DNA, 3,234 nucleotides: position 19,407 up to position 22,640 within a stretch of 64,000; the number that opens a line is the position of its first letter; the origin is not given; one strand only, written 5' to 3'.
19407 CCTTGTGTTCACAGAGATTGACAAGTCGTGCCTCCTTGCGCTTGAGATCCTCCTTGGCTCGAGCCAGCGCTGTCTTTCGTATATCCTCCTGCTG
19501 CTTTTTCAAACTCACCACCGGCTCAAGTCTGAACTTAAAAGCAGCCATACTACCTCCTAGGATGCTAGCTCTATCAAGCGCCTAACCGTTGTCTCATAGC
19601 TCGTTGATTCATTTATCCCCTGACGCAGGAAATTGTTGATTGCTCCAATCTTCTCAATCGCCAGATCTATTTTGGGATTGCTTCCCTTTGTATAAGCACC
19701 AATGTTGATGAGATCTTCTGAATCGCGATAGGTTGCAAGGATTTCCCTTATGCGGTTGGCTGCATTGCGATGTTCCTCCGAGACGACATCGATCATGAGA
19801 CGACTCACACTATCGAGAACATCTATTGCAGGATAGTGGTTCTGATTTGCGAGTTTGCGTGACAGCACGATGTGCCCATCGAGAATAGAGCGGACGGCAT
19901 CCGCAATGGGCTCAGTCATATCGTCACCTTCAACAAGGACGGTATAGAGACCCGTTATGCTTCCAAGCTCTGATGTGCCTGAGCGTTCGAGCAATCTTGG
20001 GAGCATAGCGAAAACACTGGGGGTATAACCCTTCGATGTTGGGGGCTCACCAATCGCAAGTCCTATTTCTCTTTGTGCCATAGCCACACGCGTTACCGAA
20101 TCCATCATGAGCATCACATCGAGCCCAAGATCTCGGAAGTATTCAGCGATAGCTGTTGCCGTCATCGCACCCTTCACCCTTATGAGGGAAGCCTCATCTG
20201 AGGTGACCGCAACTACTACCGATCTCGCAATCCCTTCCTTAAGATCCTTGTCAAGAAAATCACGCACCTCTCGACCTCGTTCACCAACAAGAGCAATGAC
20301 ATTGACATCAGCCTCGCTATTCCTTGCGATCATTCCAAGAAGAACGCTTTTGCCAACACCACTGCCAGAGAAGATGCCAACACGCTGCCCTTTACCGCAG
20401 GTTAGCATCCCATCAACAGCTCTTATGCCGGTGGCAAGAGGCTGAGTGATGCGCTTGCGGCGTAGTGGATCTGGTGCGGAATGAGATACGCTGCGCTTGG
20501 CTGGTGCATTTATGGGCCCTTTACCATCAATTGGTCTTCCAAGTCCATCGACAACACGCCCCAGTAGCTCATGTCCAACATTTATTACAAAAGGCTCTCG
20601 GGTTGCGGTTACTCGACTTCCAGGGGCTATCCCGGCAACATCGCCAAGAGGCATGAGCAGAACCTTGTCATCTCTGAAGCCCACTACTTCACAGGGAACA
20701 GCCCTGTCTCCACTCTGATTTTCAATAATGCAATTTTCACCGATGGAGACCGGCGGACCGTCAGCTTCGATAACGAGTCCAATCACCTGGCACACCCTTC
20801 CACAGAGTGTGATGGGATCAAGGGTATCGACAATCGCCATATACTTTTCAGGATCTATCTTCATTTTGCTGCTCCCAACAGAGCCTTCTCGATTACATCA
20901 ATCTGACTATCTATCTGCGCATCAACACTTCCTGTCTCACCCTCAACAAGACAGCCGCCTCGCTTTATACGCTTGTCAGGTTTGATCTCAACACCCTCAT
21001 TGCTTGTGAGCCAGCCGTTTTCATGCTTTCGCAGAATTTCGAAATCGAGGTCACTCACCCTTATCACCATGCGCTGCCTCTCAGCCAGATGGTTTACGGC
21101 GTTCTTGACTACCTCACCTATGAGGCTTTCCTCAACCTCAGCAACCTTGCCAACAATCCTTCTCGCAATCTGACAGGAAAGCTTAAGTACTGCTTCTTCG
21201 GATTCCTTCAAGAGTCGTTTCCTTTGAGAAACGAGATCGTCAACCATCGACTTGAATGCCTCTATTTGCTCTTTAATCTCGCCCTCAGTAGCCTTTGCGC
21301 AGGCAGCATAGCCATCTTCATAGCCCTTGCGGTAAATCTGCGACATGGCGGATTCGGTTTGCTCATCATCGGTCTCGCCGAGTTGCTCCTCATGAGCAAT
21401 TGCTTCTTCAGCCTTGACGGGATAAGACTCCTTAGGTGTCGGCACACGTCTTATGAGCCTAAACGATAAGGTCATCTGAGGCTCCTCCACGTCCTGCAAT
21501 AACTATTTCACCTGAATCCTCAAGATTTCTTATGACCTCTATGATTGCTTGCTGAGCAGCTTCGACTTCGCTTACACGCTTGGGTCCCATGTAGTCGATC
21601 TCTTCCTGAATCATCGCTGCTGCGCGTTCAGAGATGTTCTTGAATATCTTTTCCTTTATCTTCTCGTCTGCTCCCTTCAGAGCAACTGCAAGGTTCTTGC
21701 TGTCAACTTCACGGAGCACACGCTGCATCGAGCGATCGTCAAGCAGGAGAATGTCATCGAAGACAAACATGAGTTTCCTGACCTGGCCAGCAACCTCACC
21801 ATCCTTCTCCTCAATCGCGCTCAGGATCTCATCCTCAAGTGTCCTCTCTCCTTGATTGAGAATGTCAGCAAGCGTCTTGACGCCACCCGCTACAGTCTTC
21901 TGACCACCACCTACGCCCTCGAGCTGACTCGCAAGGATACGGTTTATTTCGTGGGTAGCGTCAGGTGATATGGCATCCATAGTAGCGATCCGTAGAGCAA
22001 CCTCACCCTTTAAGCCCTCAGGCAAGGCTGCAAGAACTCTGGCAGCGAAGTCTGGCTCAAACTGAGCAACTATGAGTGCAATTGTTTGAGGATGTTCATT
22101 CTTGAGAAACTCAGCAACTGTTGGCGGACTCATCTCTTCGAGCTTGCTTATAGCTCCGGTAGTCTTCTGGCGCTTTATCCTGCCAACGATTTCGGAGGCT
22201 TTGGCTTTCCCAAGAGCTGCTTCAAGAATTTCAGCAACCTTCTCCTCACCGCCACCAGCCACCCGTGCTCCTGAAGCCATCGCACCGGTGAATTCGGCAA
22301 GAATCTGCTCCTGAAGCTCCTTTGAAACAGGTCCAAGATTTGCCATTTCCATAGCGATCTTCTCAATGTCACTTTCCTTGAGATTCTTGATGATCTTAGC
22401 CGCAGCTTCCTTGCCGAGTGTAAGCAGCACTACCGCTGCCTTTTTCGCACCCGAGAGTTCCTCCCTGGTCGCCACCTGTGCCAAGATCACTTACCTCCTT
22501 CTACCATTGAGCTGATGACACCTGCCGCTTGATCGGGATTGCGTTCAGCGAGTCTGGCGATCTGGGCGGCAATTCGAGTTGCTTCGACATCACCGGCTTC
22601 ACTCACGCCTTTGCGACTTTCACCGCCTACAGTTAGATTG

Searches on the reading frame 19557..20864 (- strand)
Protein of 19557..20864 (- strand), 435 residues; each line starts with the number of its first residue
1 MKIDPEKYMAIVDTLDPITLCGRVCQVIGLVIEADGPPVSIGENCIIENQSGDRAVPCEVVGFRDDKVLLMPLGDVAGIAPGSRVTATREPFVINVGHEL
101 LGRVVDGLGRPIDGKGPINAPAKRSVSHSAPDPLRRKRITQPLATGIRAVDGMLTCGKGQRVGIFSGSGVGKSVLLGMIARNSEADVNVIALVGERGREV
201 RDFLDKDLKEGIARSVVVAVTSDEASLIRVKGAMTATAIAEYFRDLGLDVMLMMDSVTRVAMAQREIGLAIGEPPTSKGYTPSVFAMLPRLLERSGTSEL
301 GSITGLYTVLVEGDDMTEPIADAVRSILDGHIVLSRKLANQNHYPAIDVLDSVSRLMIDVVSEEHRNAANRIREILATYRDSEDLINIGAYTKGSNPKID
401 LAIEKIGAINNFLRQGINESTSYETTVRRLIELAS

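Call 7: search_protein_families(library=pfam, proteins=[window:19557-20864:-], max_evalue=0.001)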
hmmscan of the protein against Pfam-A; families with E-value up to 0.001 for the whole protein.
window:19557-20864:- (435 aa): 3 families
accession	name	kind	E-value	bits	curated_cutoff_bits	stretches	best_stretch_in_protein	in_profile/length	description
PF00006.31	ATP-synt_ab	-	7.2e-88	294.2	29.5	1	146-354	1-213/213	ATP synthase alpha/beta family, nucleotide-binding domain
PF18269.6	T3SS_ATPase_C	-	7.8e-30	103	22.7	1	361-431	1-71/72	T3SS EscN ATPase C-terminal domain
PF02874.29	ATP-synt_ab_N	-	6.3e-12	46.3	20.9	1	24-88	1-68/69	ATP synthase alpha/beta family, beta-barrel domain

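Call 12: find_encoding_contigs(protein=window:19557-20864:-, flank=10000, max_places=4)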
Protein window:19557-20864:- (435 aa): 1 contig read that carries it; 1 place shown.
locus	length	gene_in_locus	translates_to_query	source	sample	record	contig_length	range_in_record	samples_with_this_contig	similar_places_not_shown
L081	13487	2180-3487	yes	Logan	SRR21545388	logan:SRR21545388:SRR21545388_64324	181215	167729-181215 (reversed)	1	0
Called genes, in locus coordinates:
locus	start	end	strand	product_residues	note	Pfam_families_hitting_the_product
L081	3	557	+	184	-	?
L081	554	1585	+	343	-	PF03448:MgtE_N (faint), PF14842:FliG_N, PF14841:FliG_M, PF01706:FliG_C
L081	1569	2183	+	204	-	PF02108:FliH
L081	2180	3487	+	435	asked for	PF02874:ATP-synt_ab_N, PF00006:ATP-synt_ab, PF18269:T3SS_ATPase_C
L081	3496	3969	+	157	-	PF02050:FliJ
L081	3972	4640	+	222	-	PF03448:MgtE_N (weak)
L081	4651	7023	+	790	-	-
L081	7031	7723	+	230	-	PF03963:FlgD, PF13861:FLgD_tudor, PF13860:FlgD_ig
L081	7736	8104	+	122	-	PF12611:Flagellar_put (weak)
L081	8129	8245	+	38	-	-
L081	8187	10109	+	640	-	PF22692:LlgE_F_G_D1, PF07559:FlgE_D2, PF06429:Flg_bbr_C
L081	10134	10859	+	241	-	PF03748:FliL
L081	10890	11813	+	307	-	PF02154:FliM, PF01052:FliMN_C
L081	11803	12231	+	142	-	PF28396:SepQ_C (weak), PF01052:FliMN_C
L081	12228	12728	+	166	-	PF04347:FliO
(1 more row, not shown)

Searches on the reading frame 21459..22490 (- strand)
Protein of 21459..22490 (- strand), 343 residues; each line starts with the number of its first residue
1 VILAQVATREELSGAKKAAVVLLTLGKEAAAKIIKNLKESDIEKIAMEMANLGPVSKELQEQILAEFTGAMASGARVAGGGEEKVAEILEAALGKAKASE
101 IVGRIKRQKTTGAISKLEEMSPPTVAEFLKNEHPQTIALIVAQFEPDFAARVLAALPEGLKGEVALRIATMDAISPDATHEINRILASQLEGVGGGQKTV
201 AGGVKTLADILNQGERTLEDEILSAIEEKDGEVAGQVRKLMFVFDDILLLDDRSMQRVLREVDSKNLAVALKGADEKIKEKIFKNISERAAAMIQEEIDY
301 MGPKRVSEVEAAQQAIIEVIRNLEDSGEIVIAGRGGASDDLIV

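Call 7: search_protein_families(library=pfam, proteins=[window:21459-22490:-], max_evalue=0.001)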
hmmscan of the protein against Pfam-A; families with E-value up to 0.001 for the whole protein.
window:21459-22490:- (343 aa): 4 families
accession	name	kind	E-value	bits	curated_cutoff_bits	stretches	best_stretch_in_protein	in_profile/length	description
PF01706.21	FliG_C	-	1.4e-47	160.8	23.3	1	225-331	2-108/108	FliG C-terminal domain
PF14842.11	FliG_N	-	1.2e-34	119.4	25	2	11-110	1-100/104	FliG N-terminal domain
PF14841.11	FliG_M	-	6e-34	116.5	25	2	123-194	2-73/76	FliG middle domain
PF03448.22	MgtE_N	-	1e-10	42.5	25.9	1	84-182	5-93/102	MgtE intracellular N domain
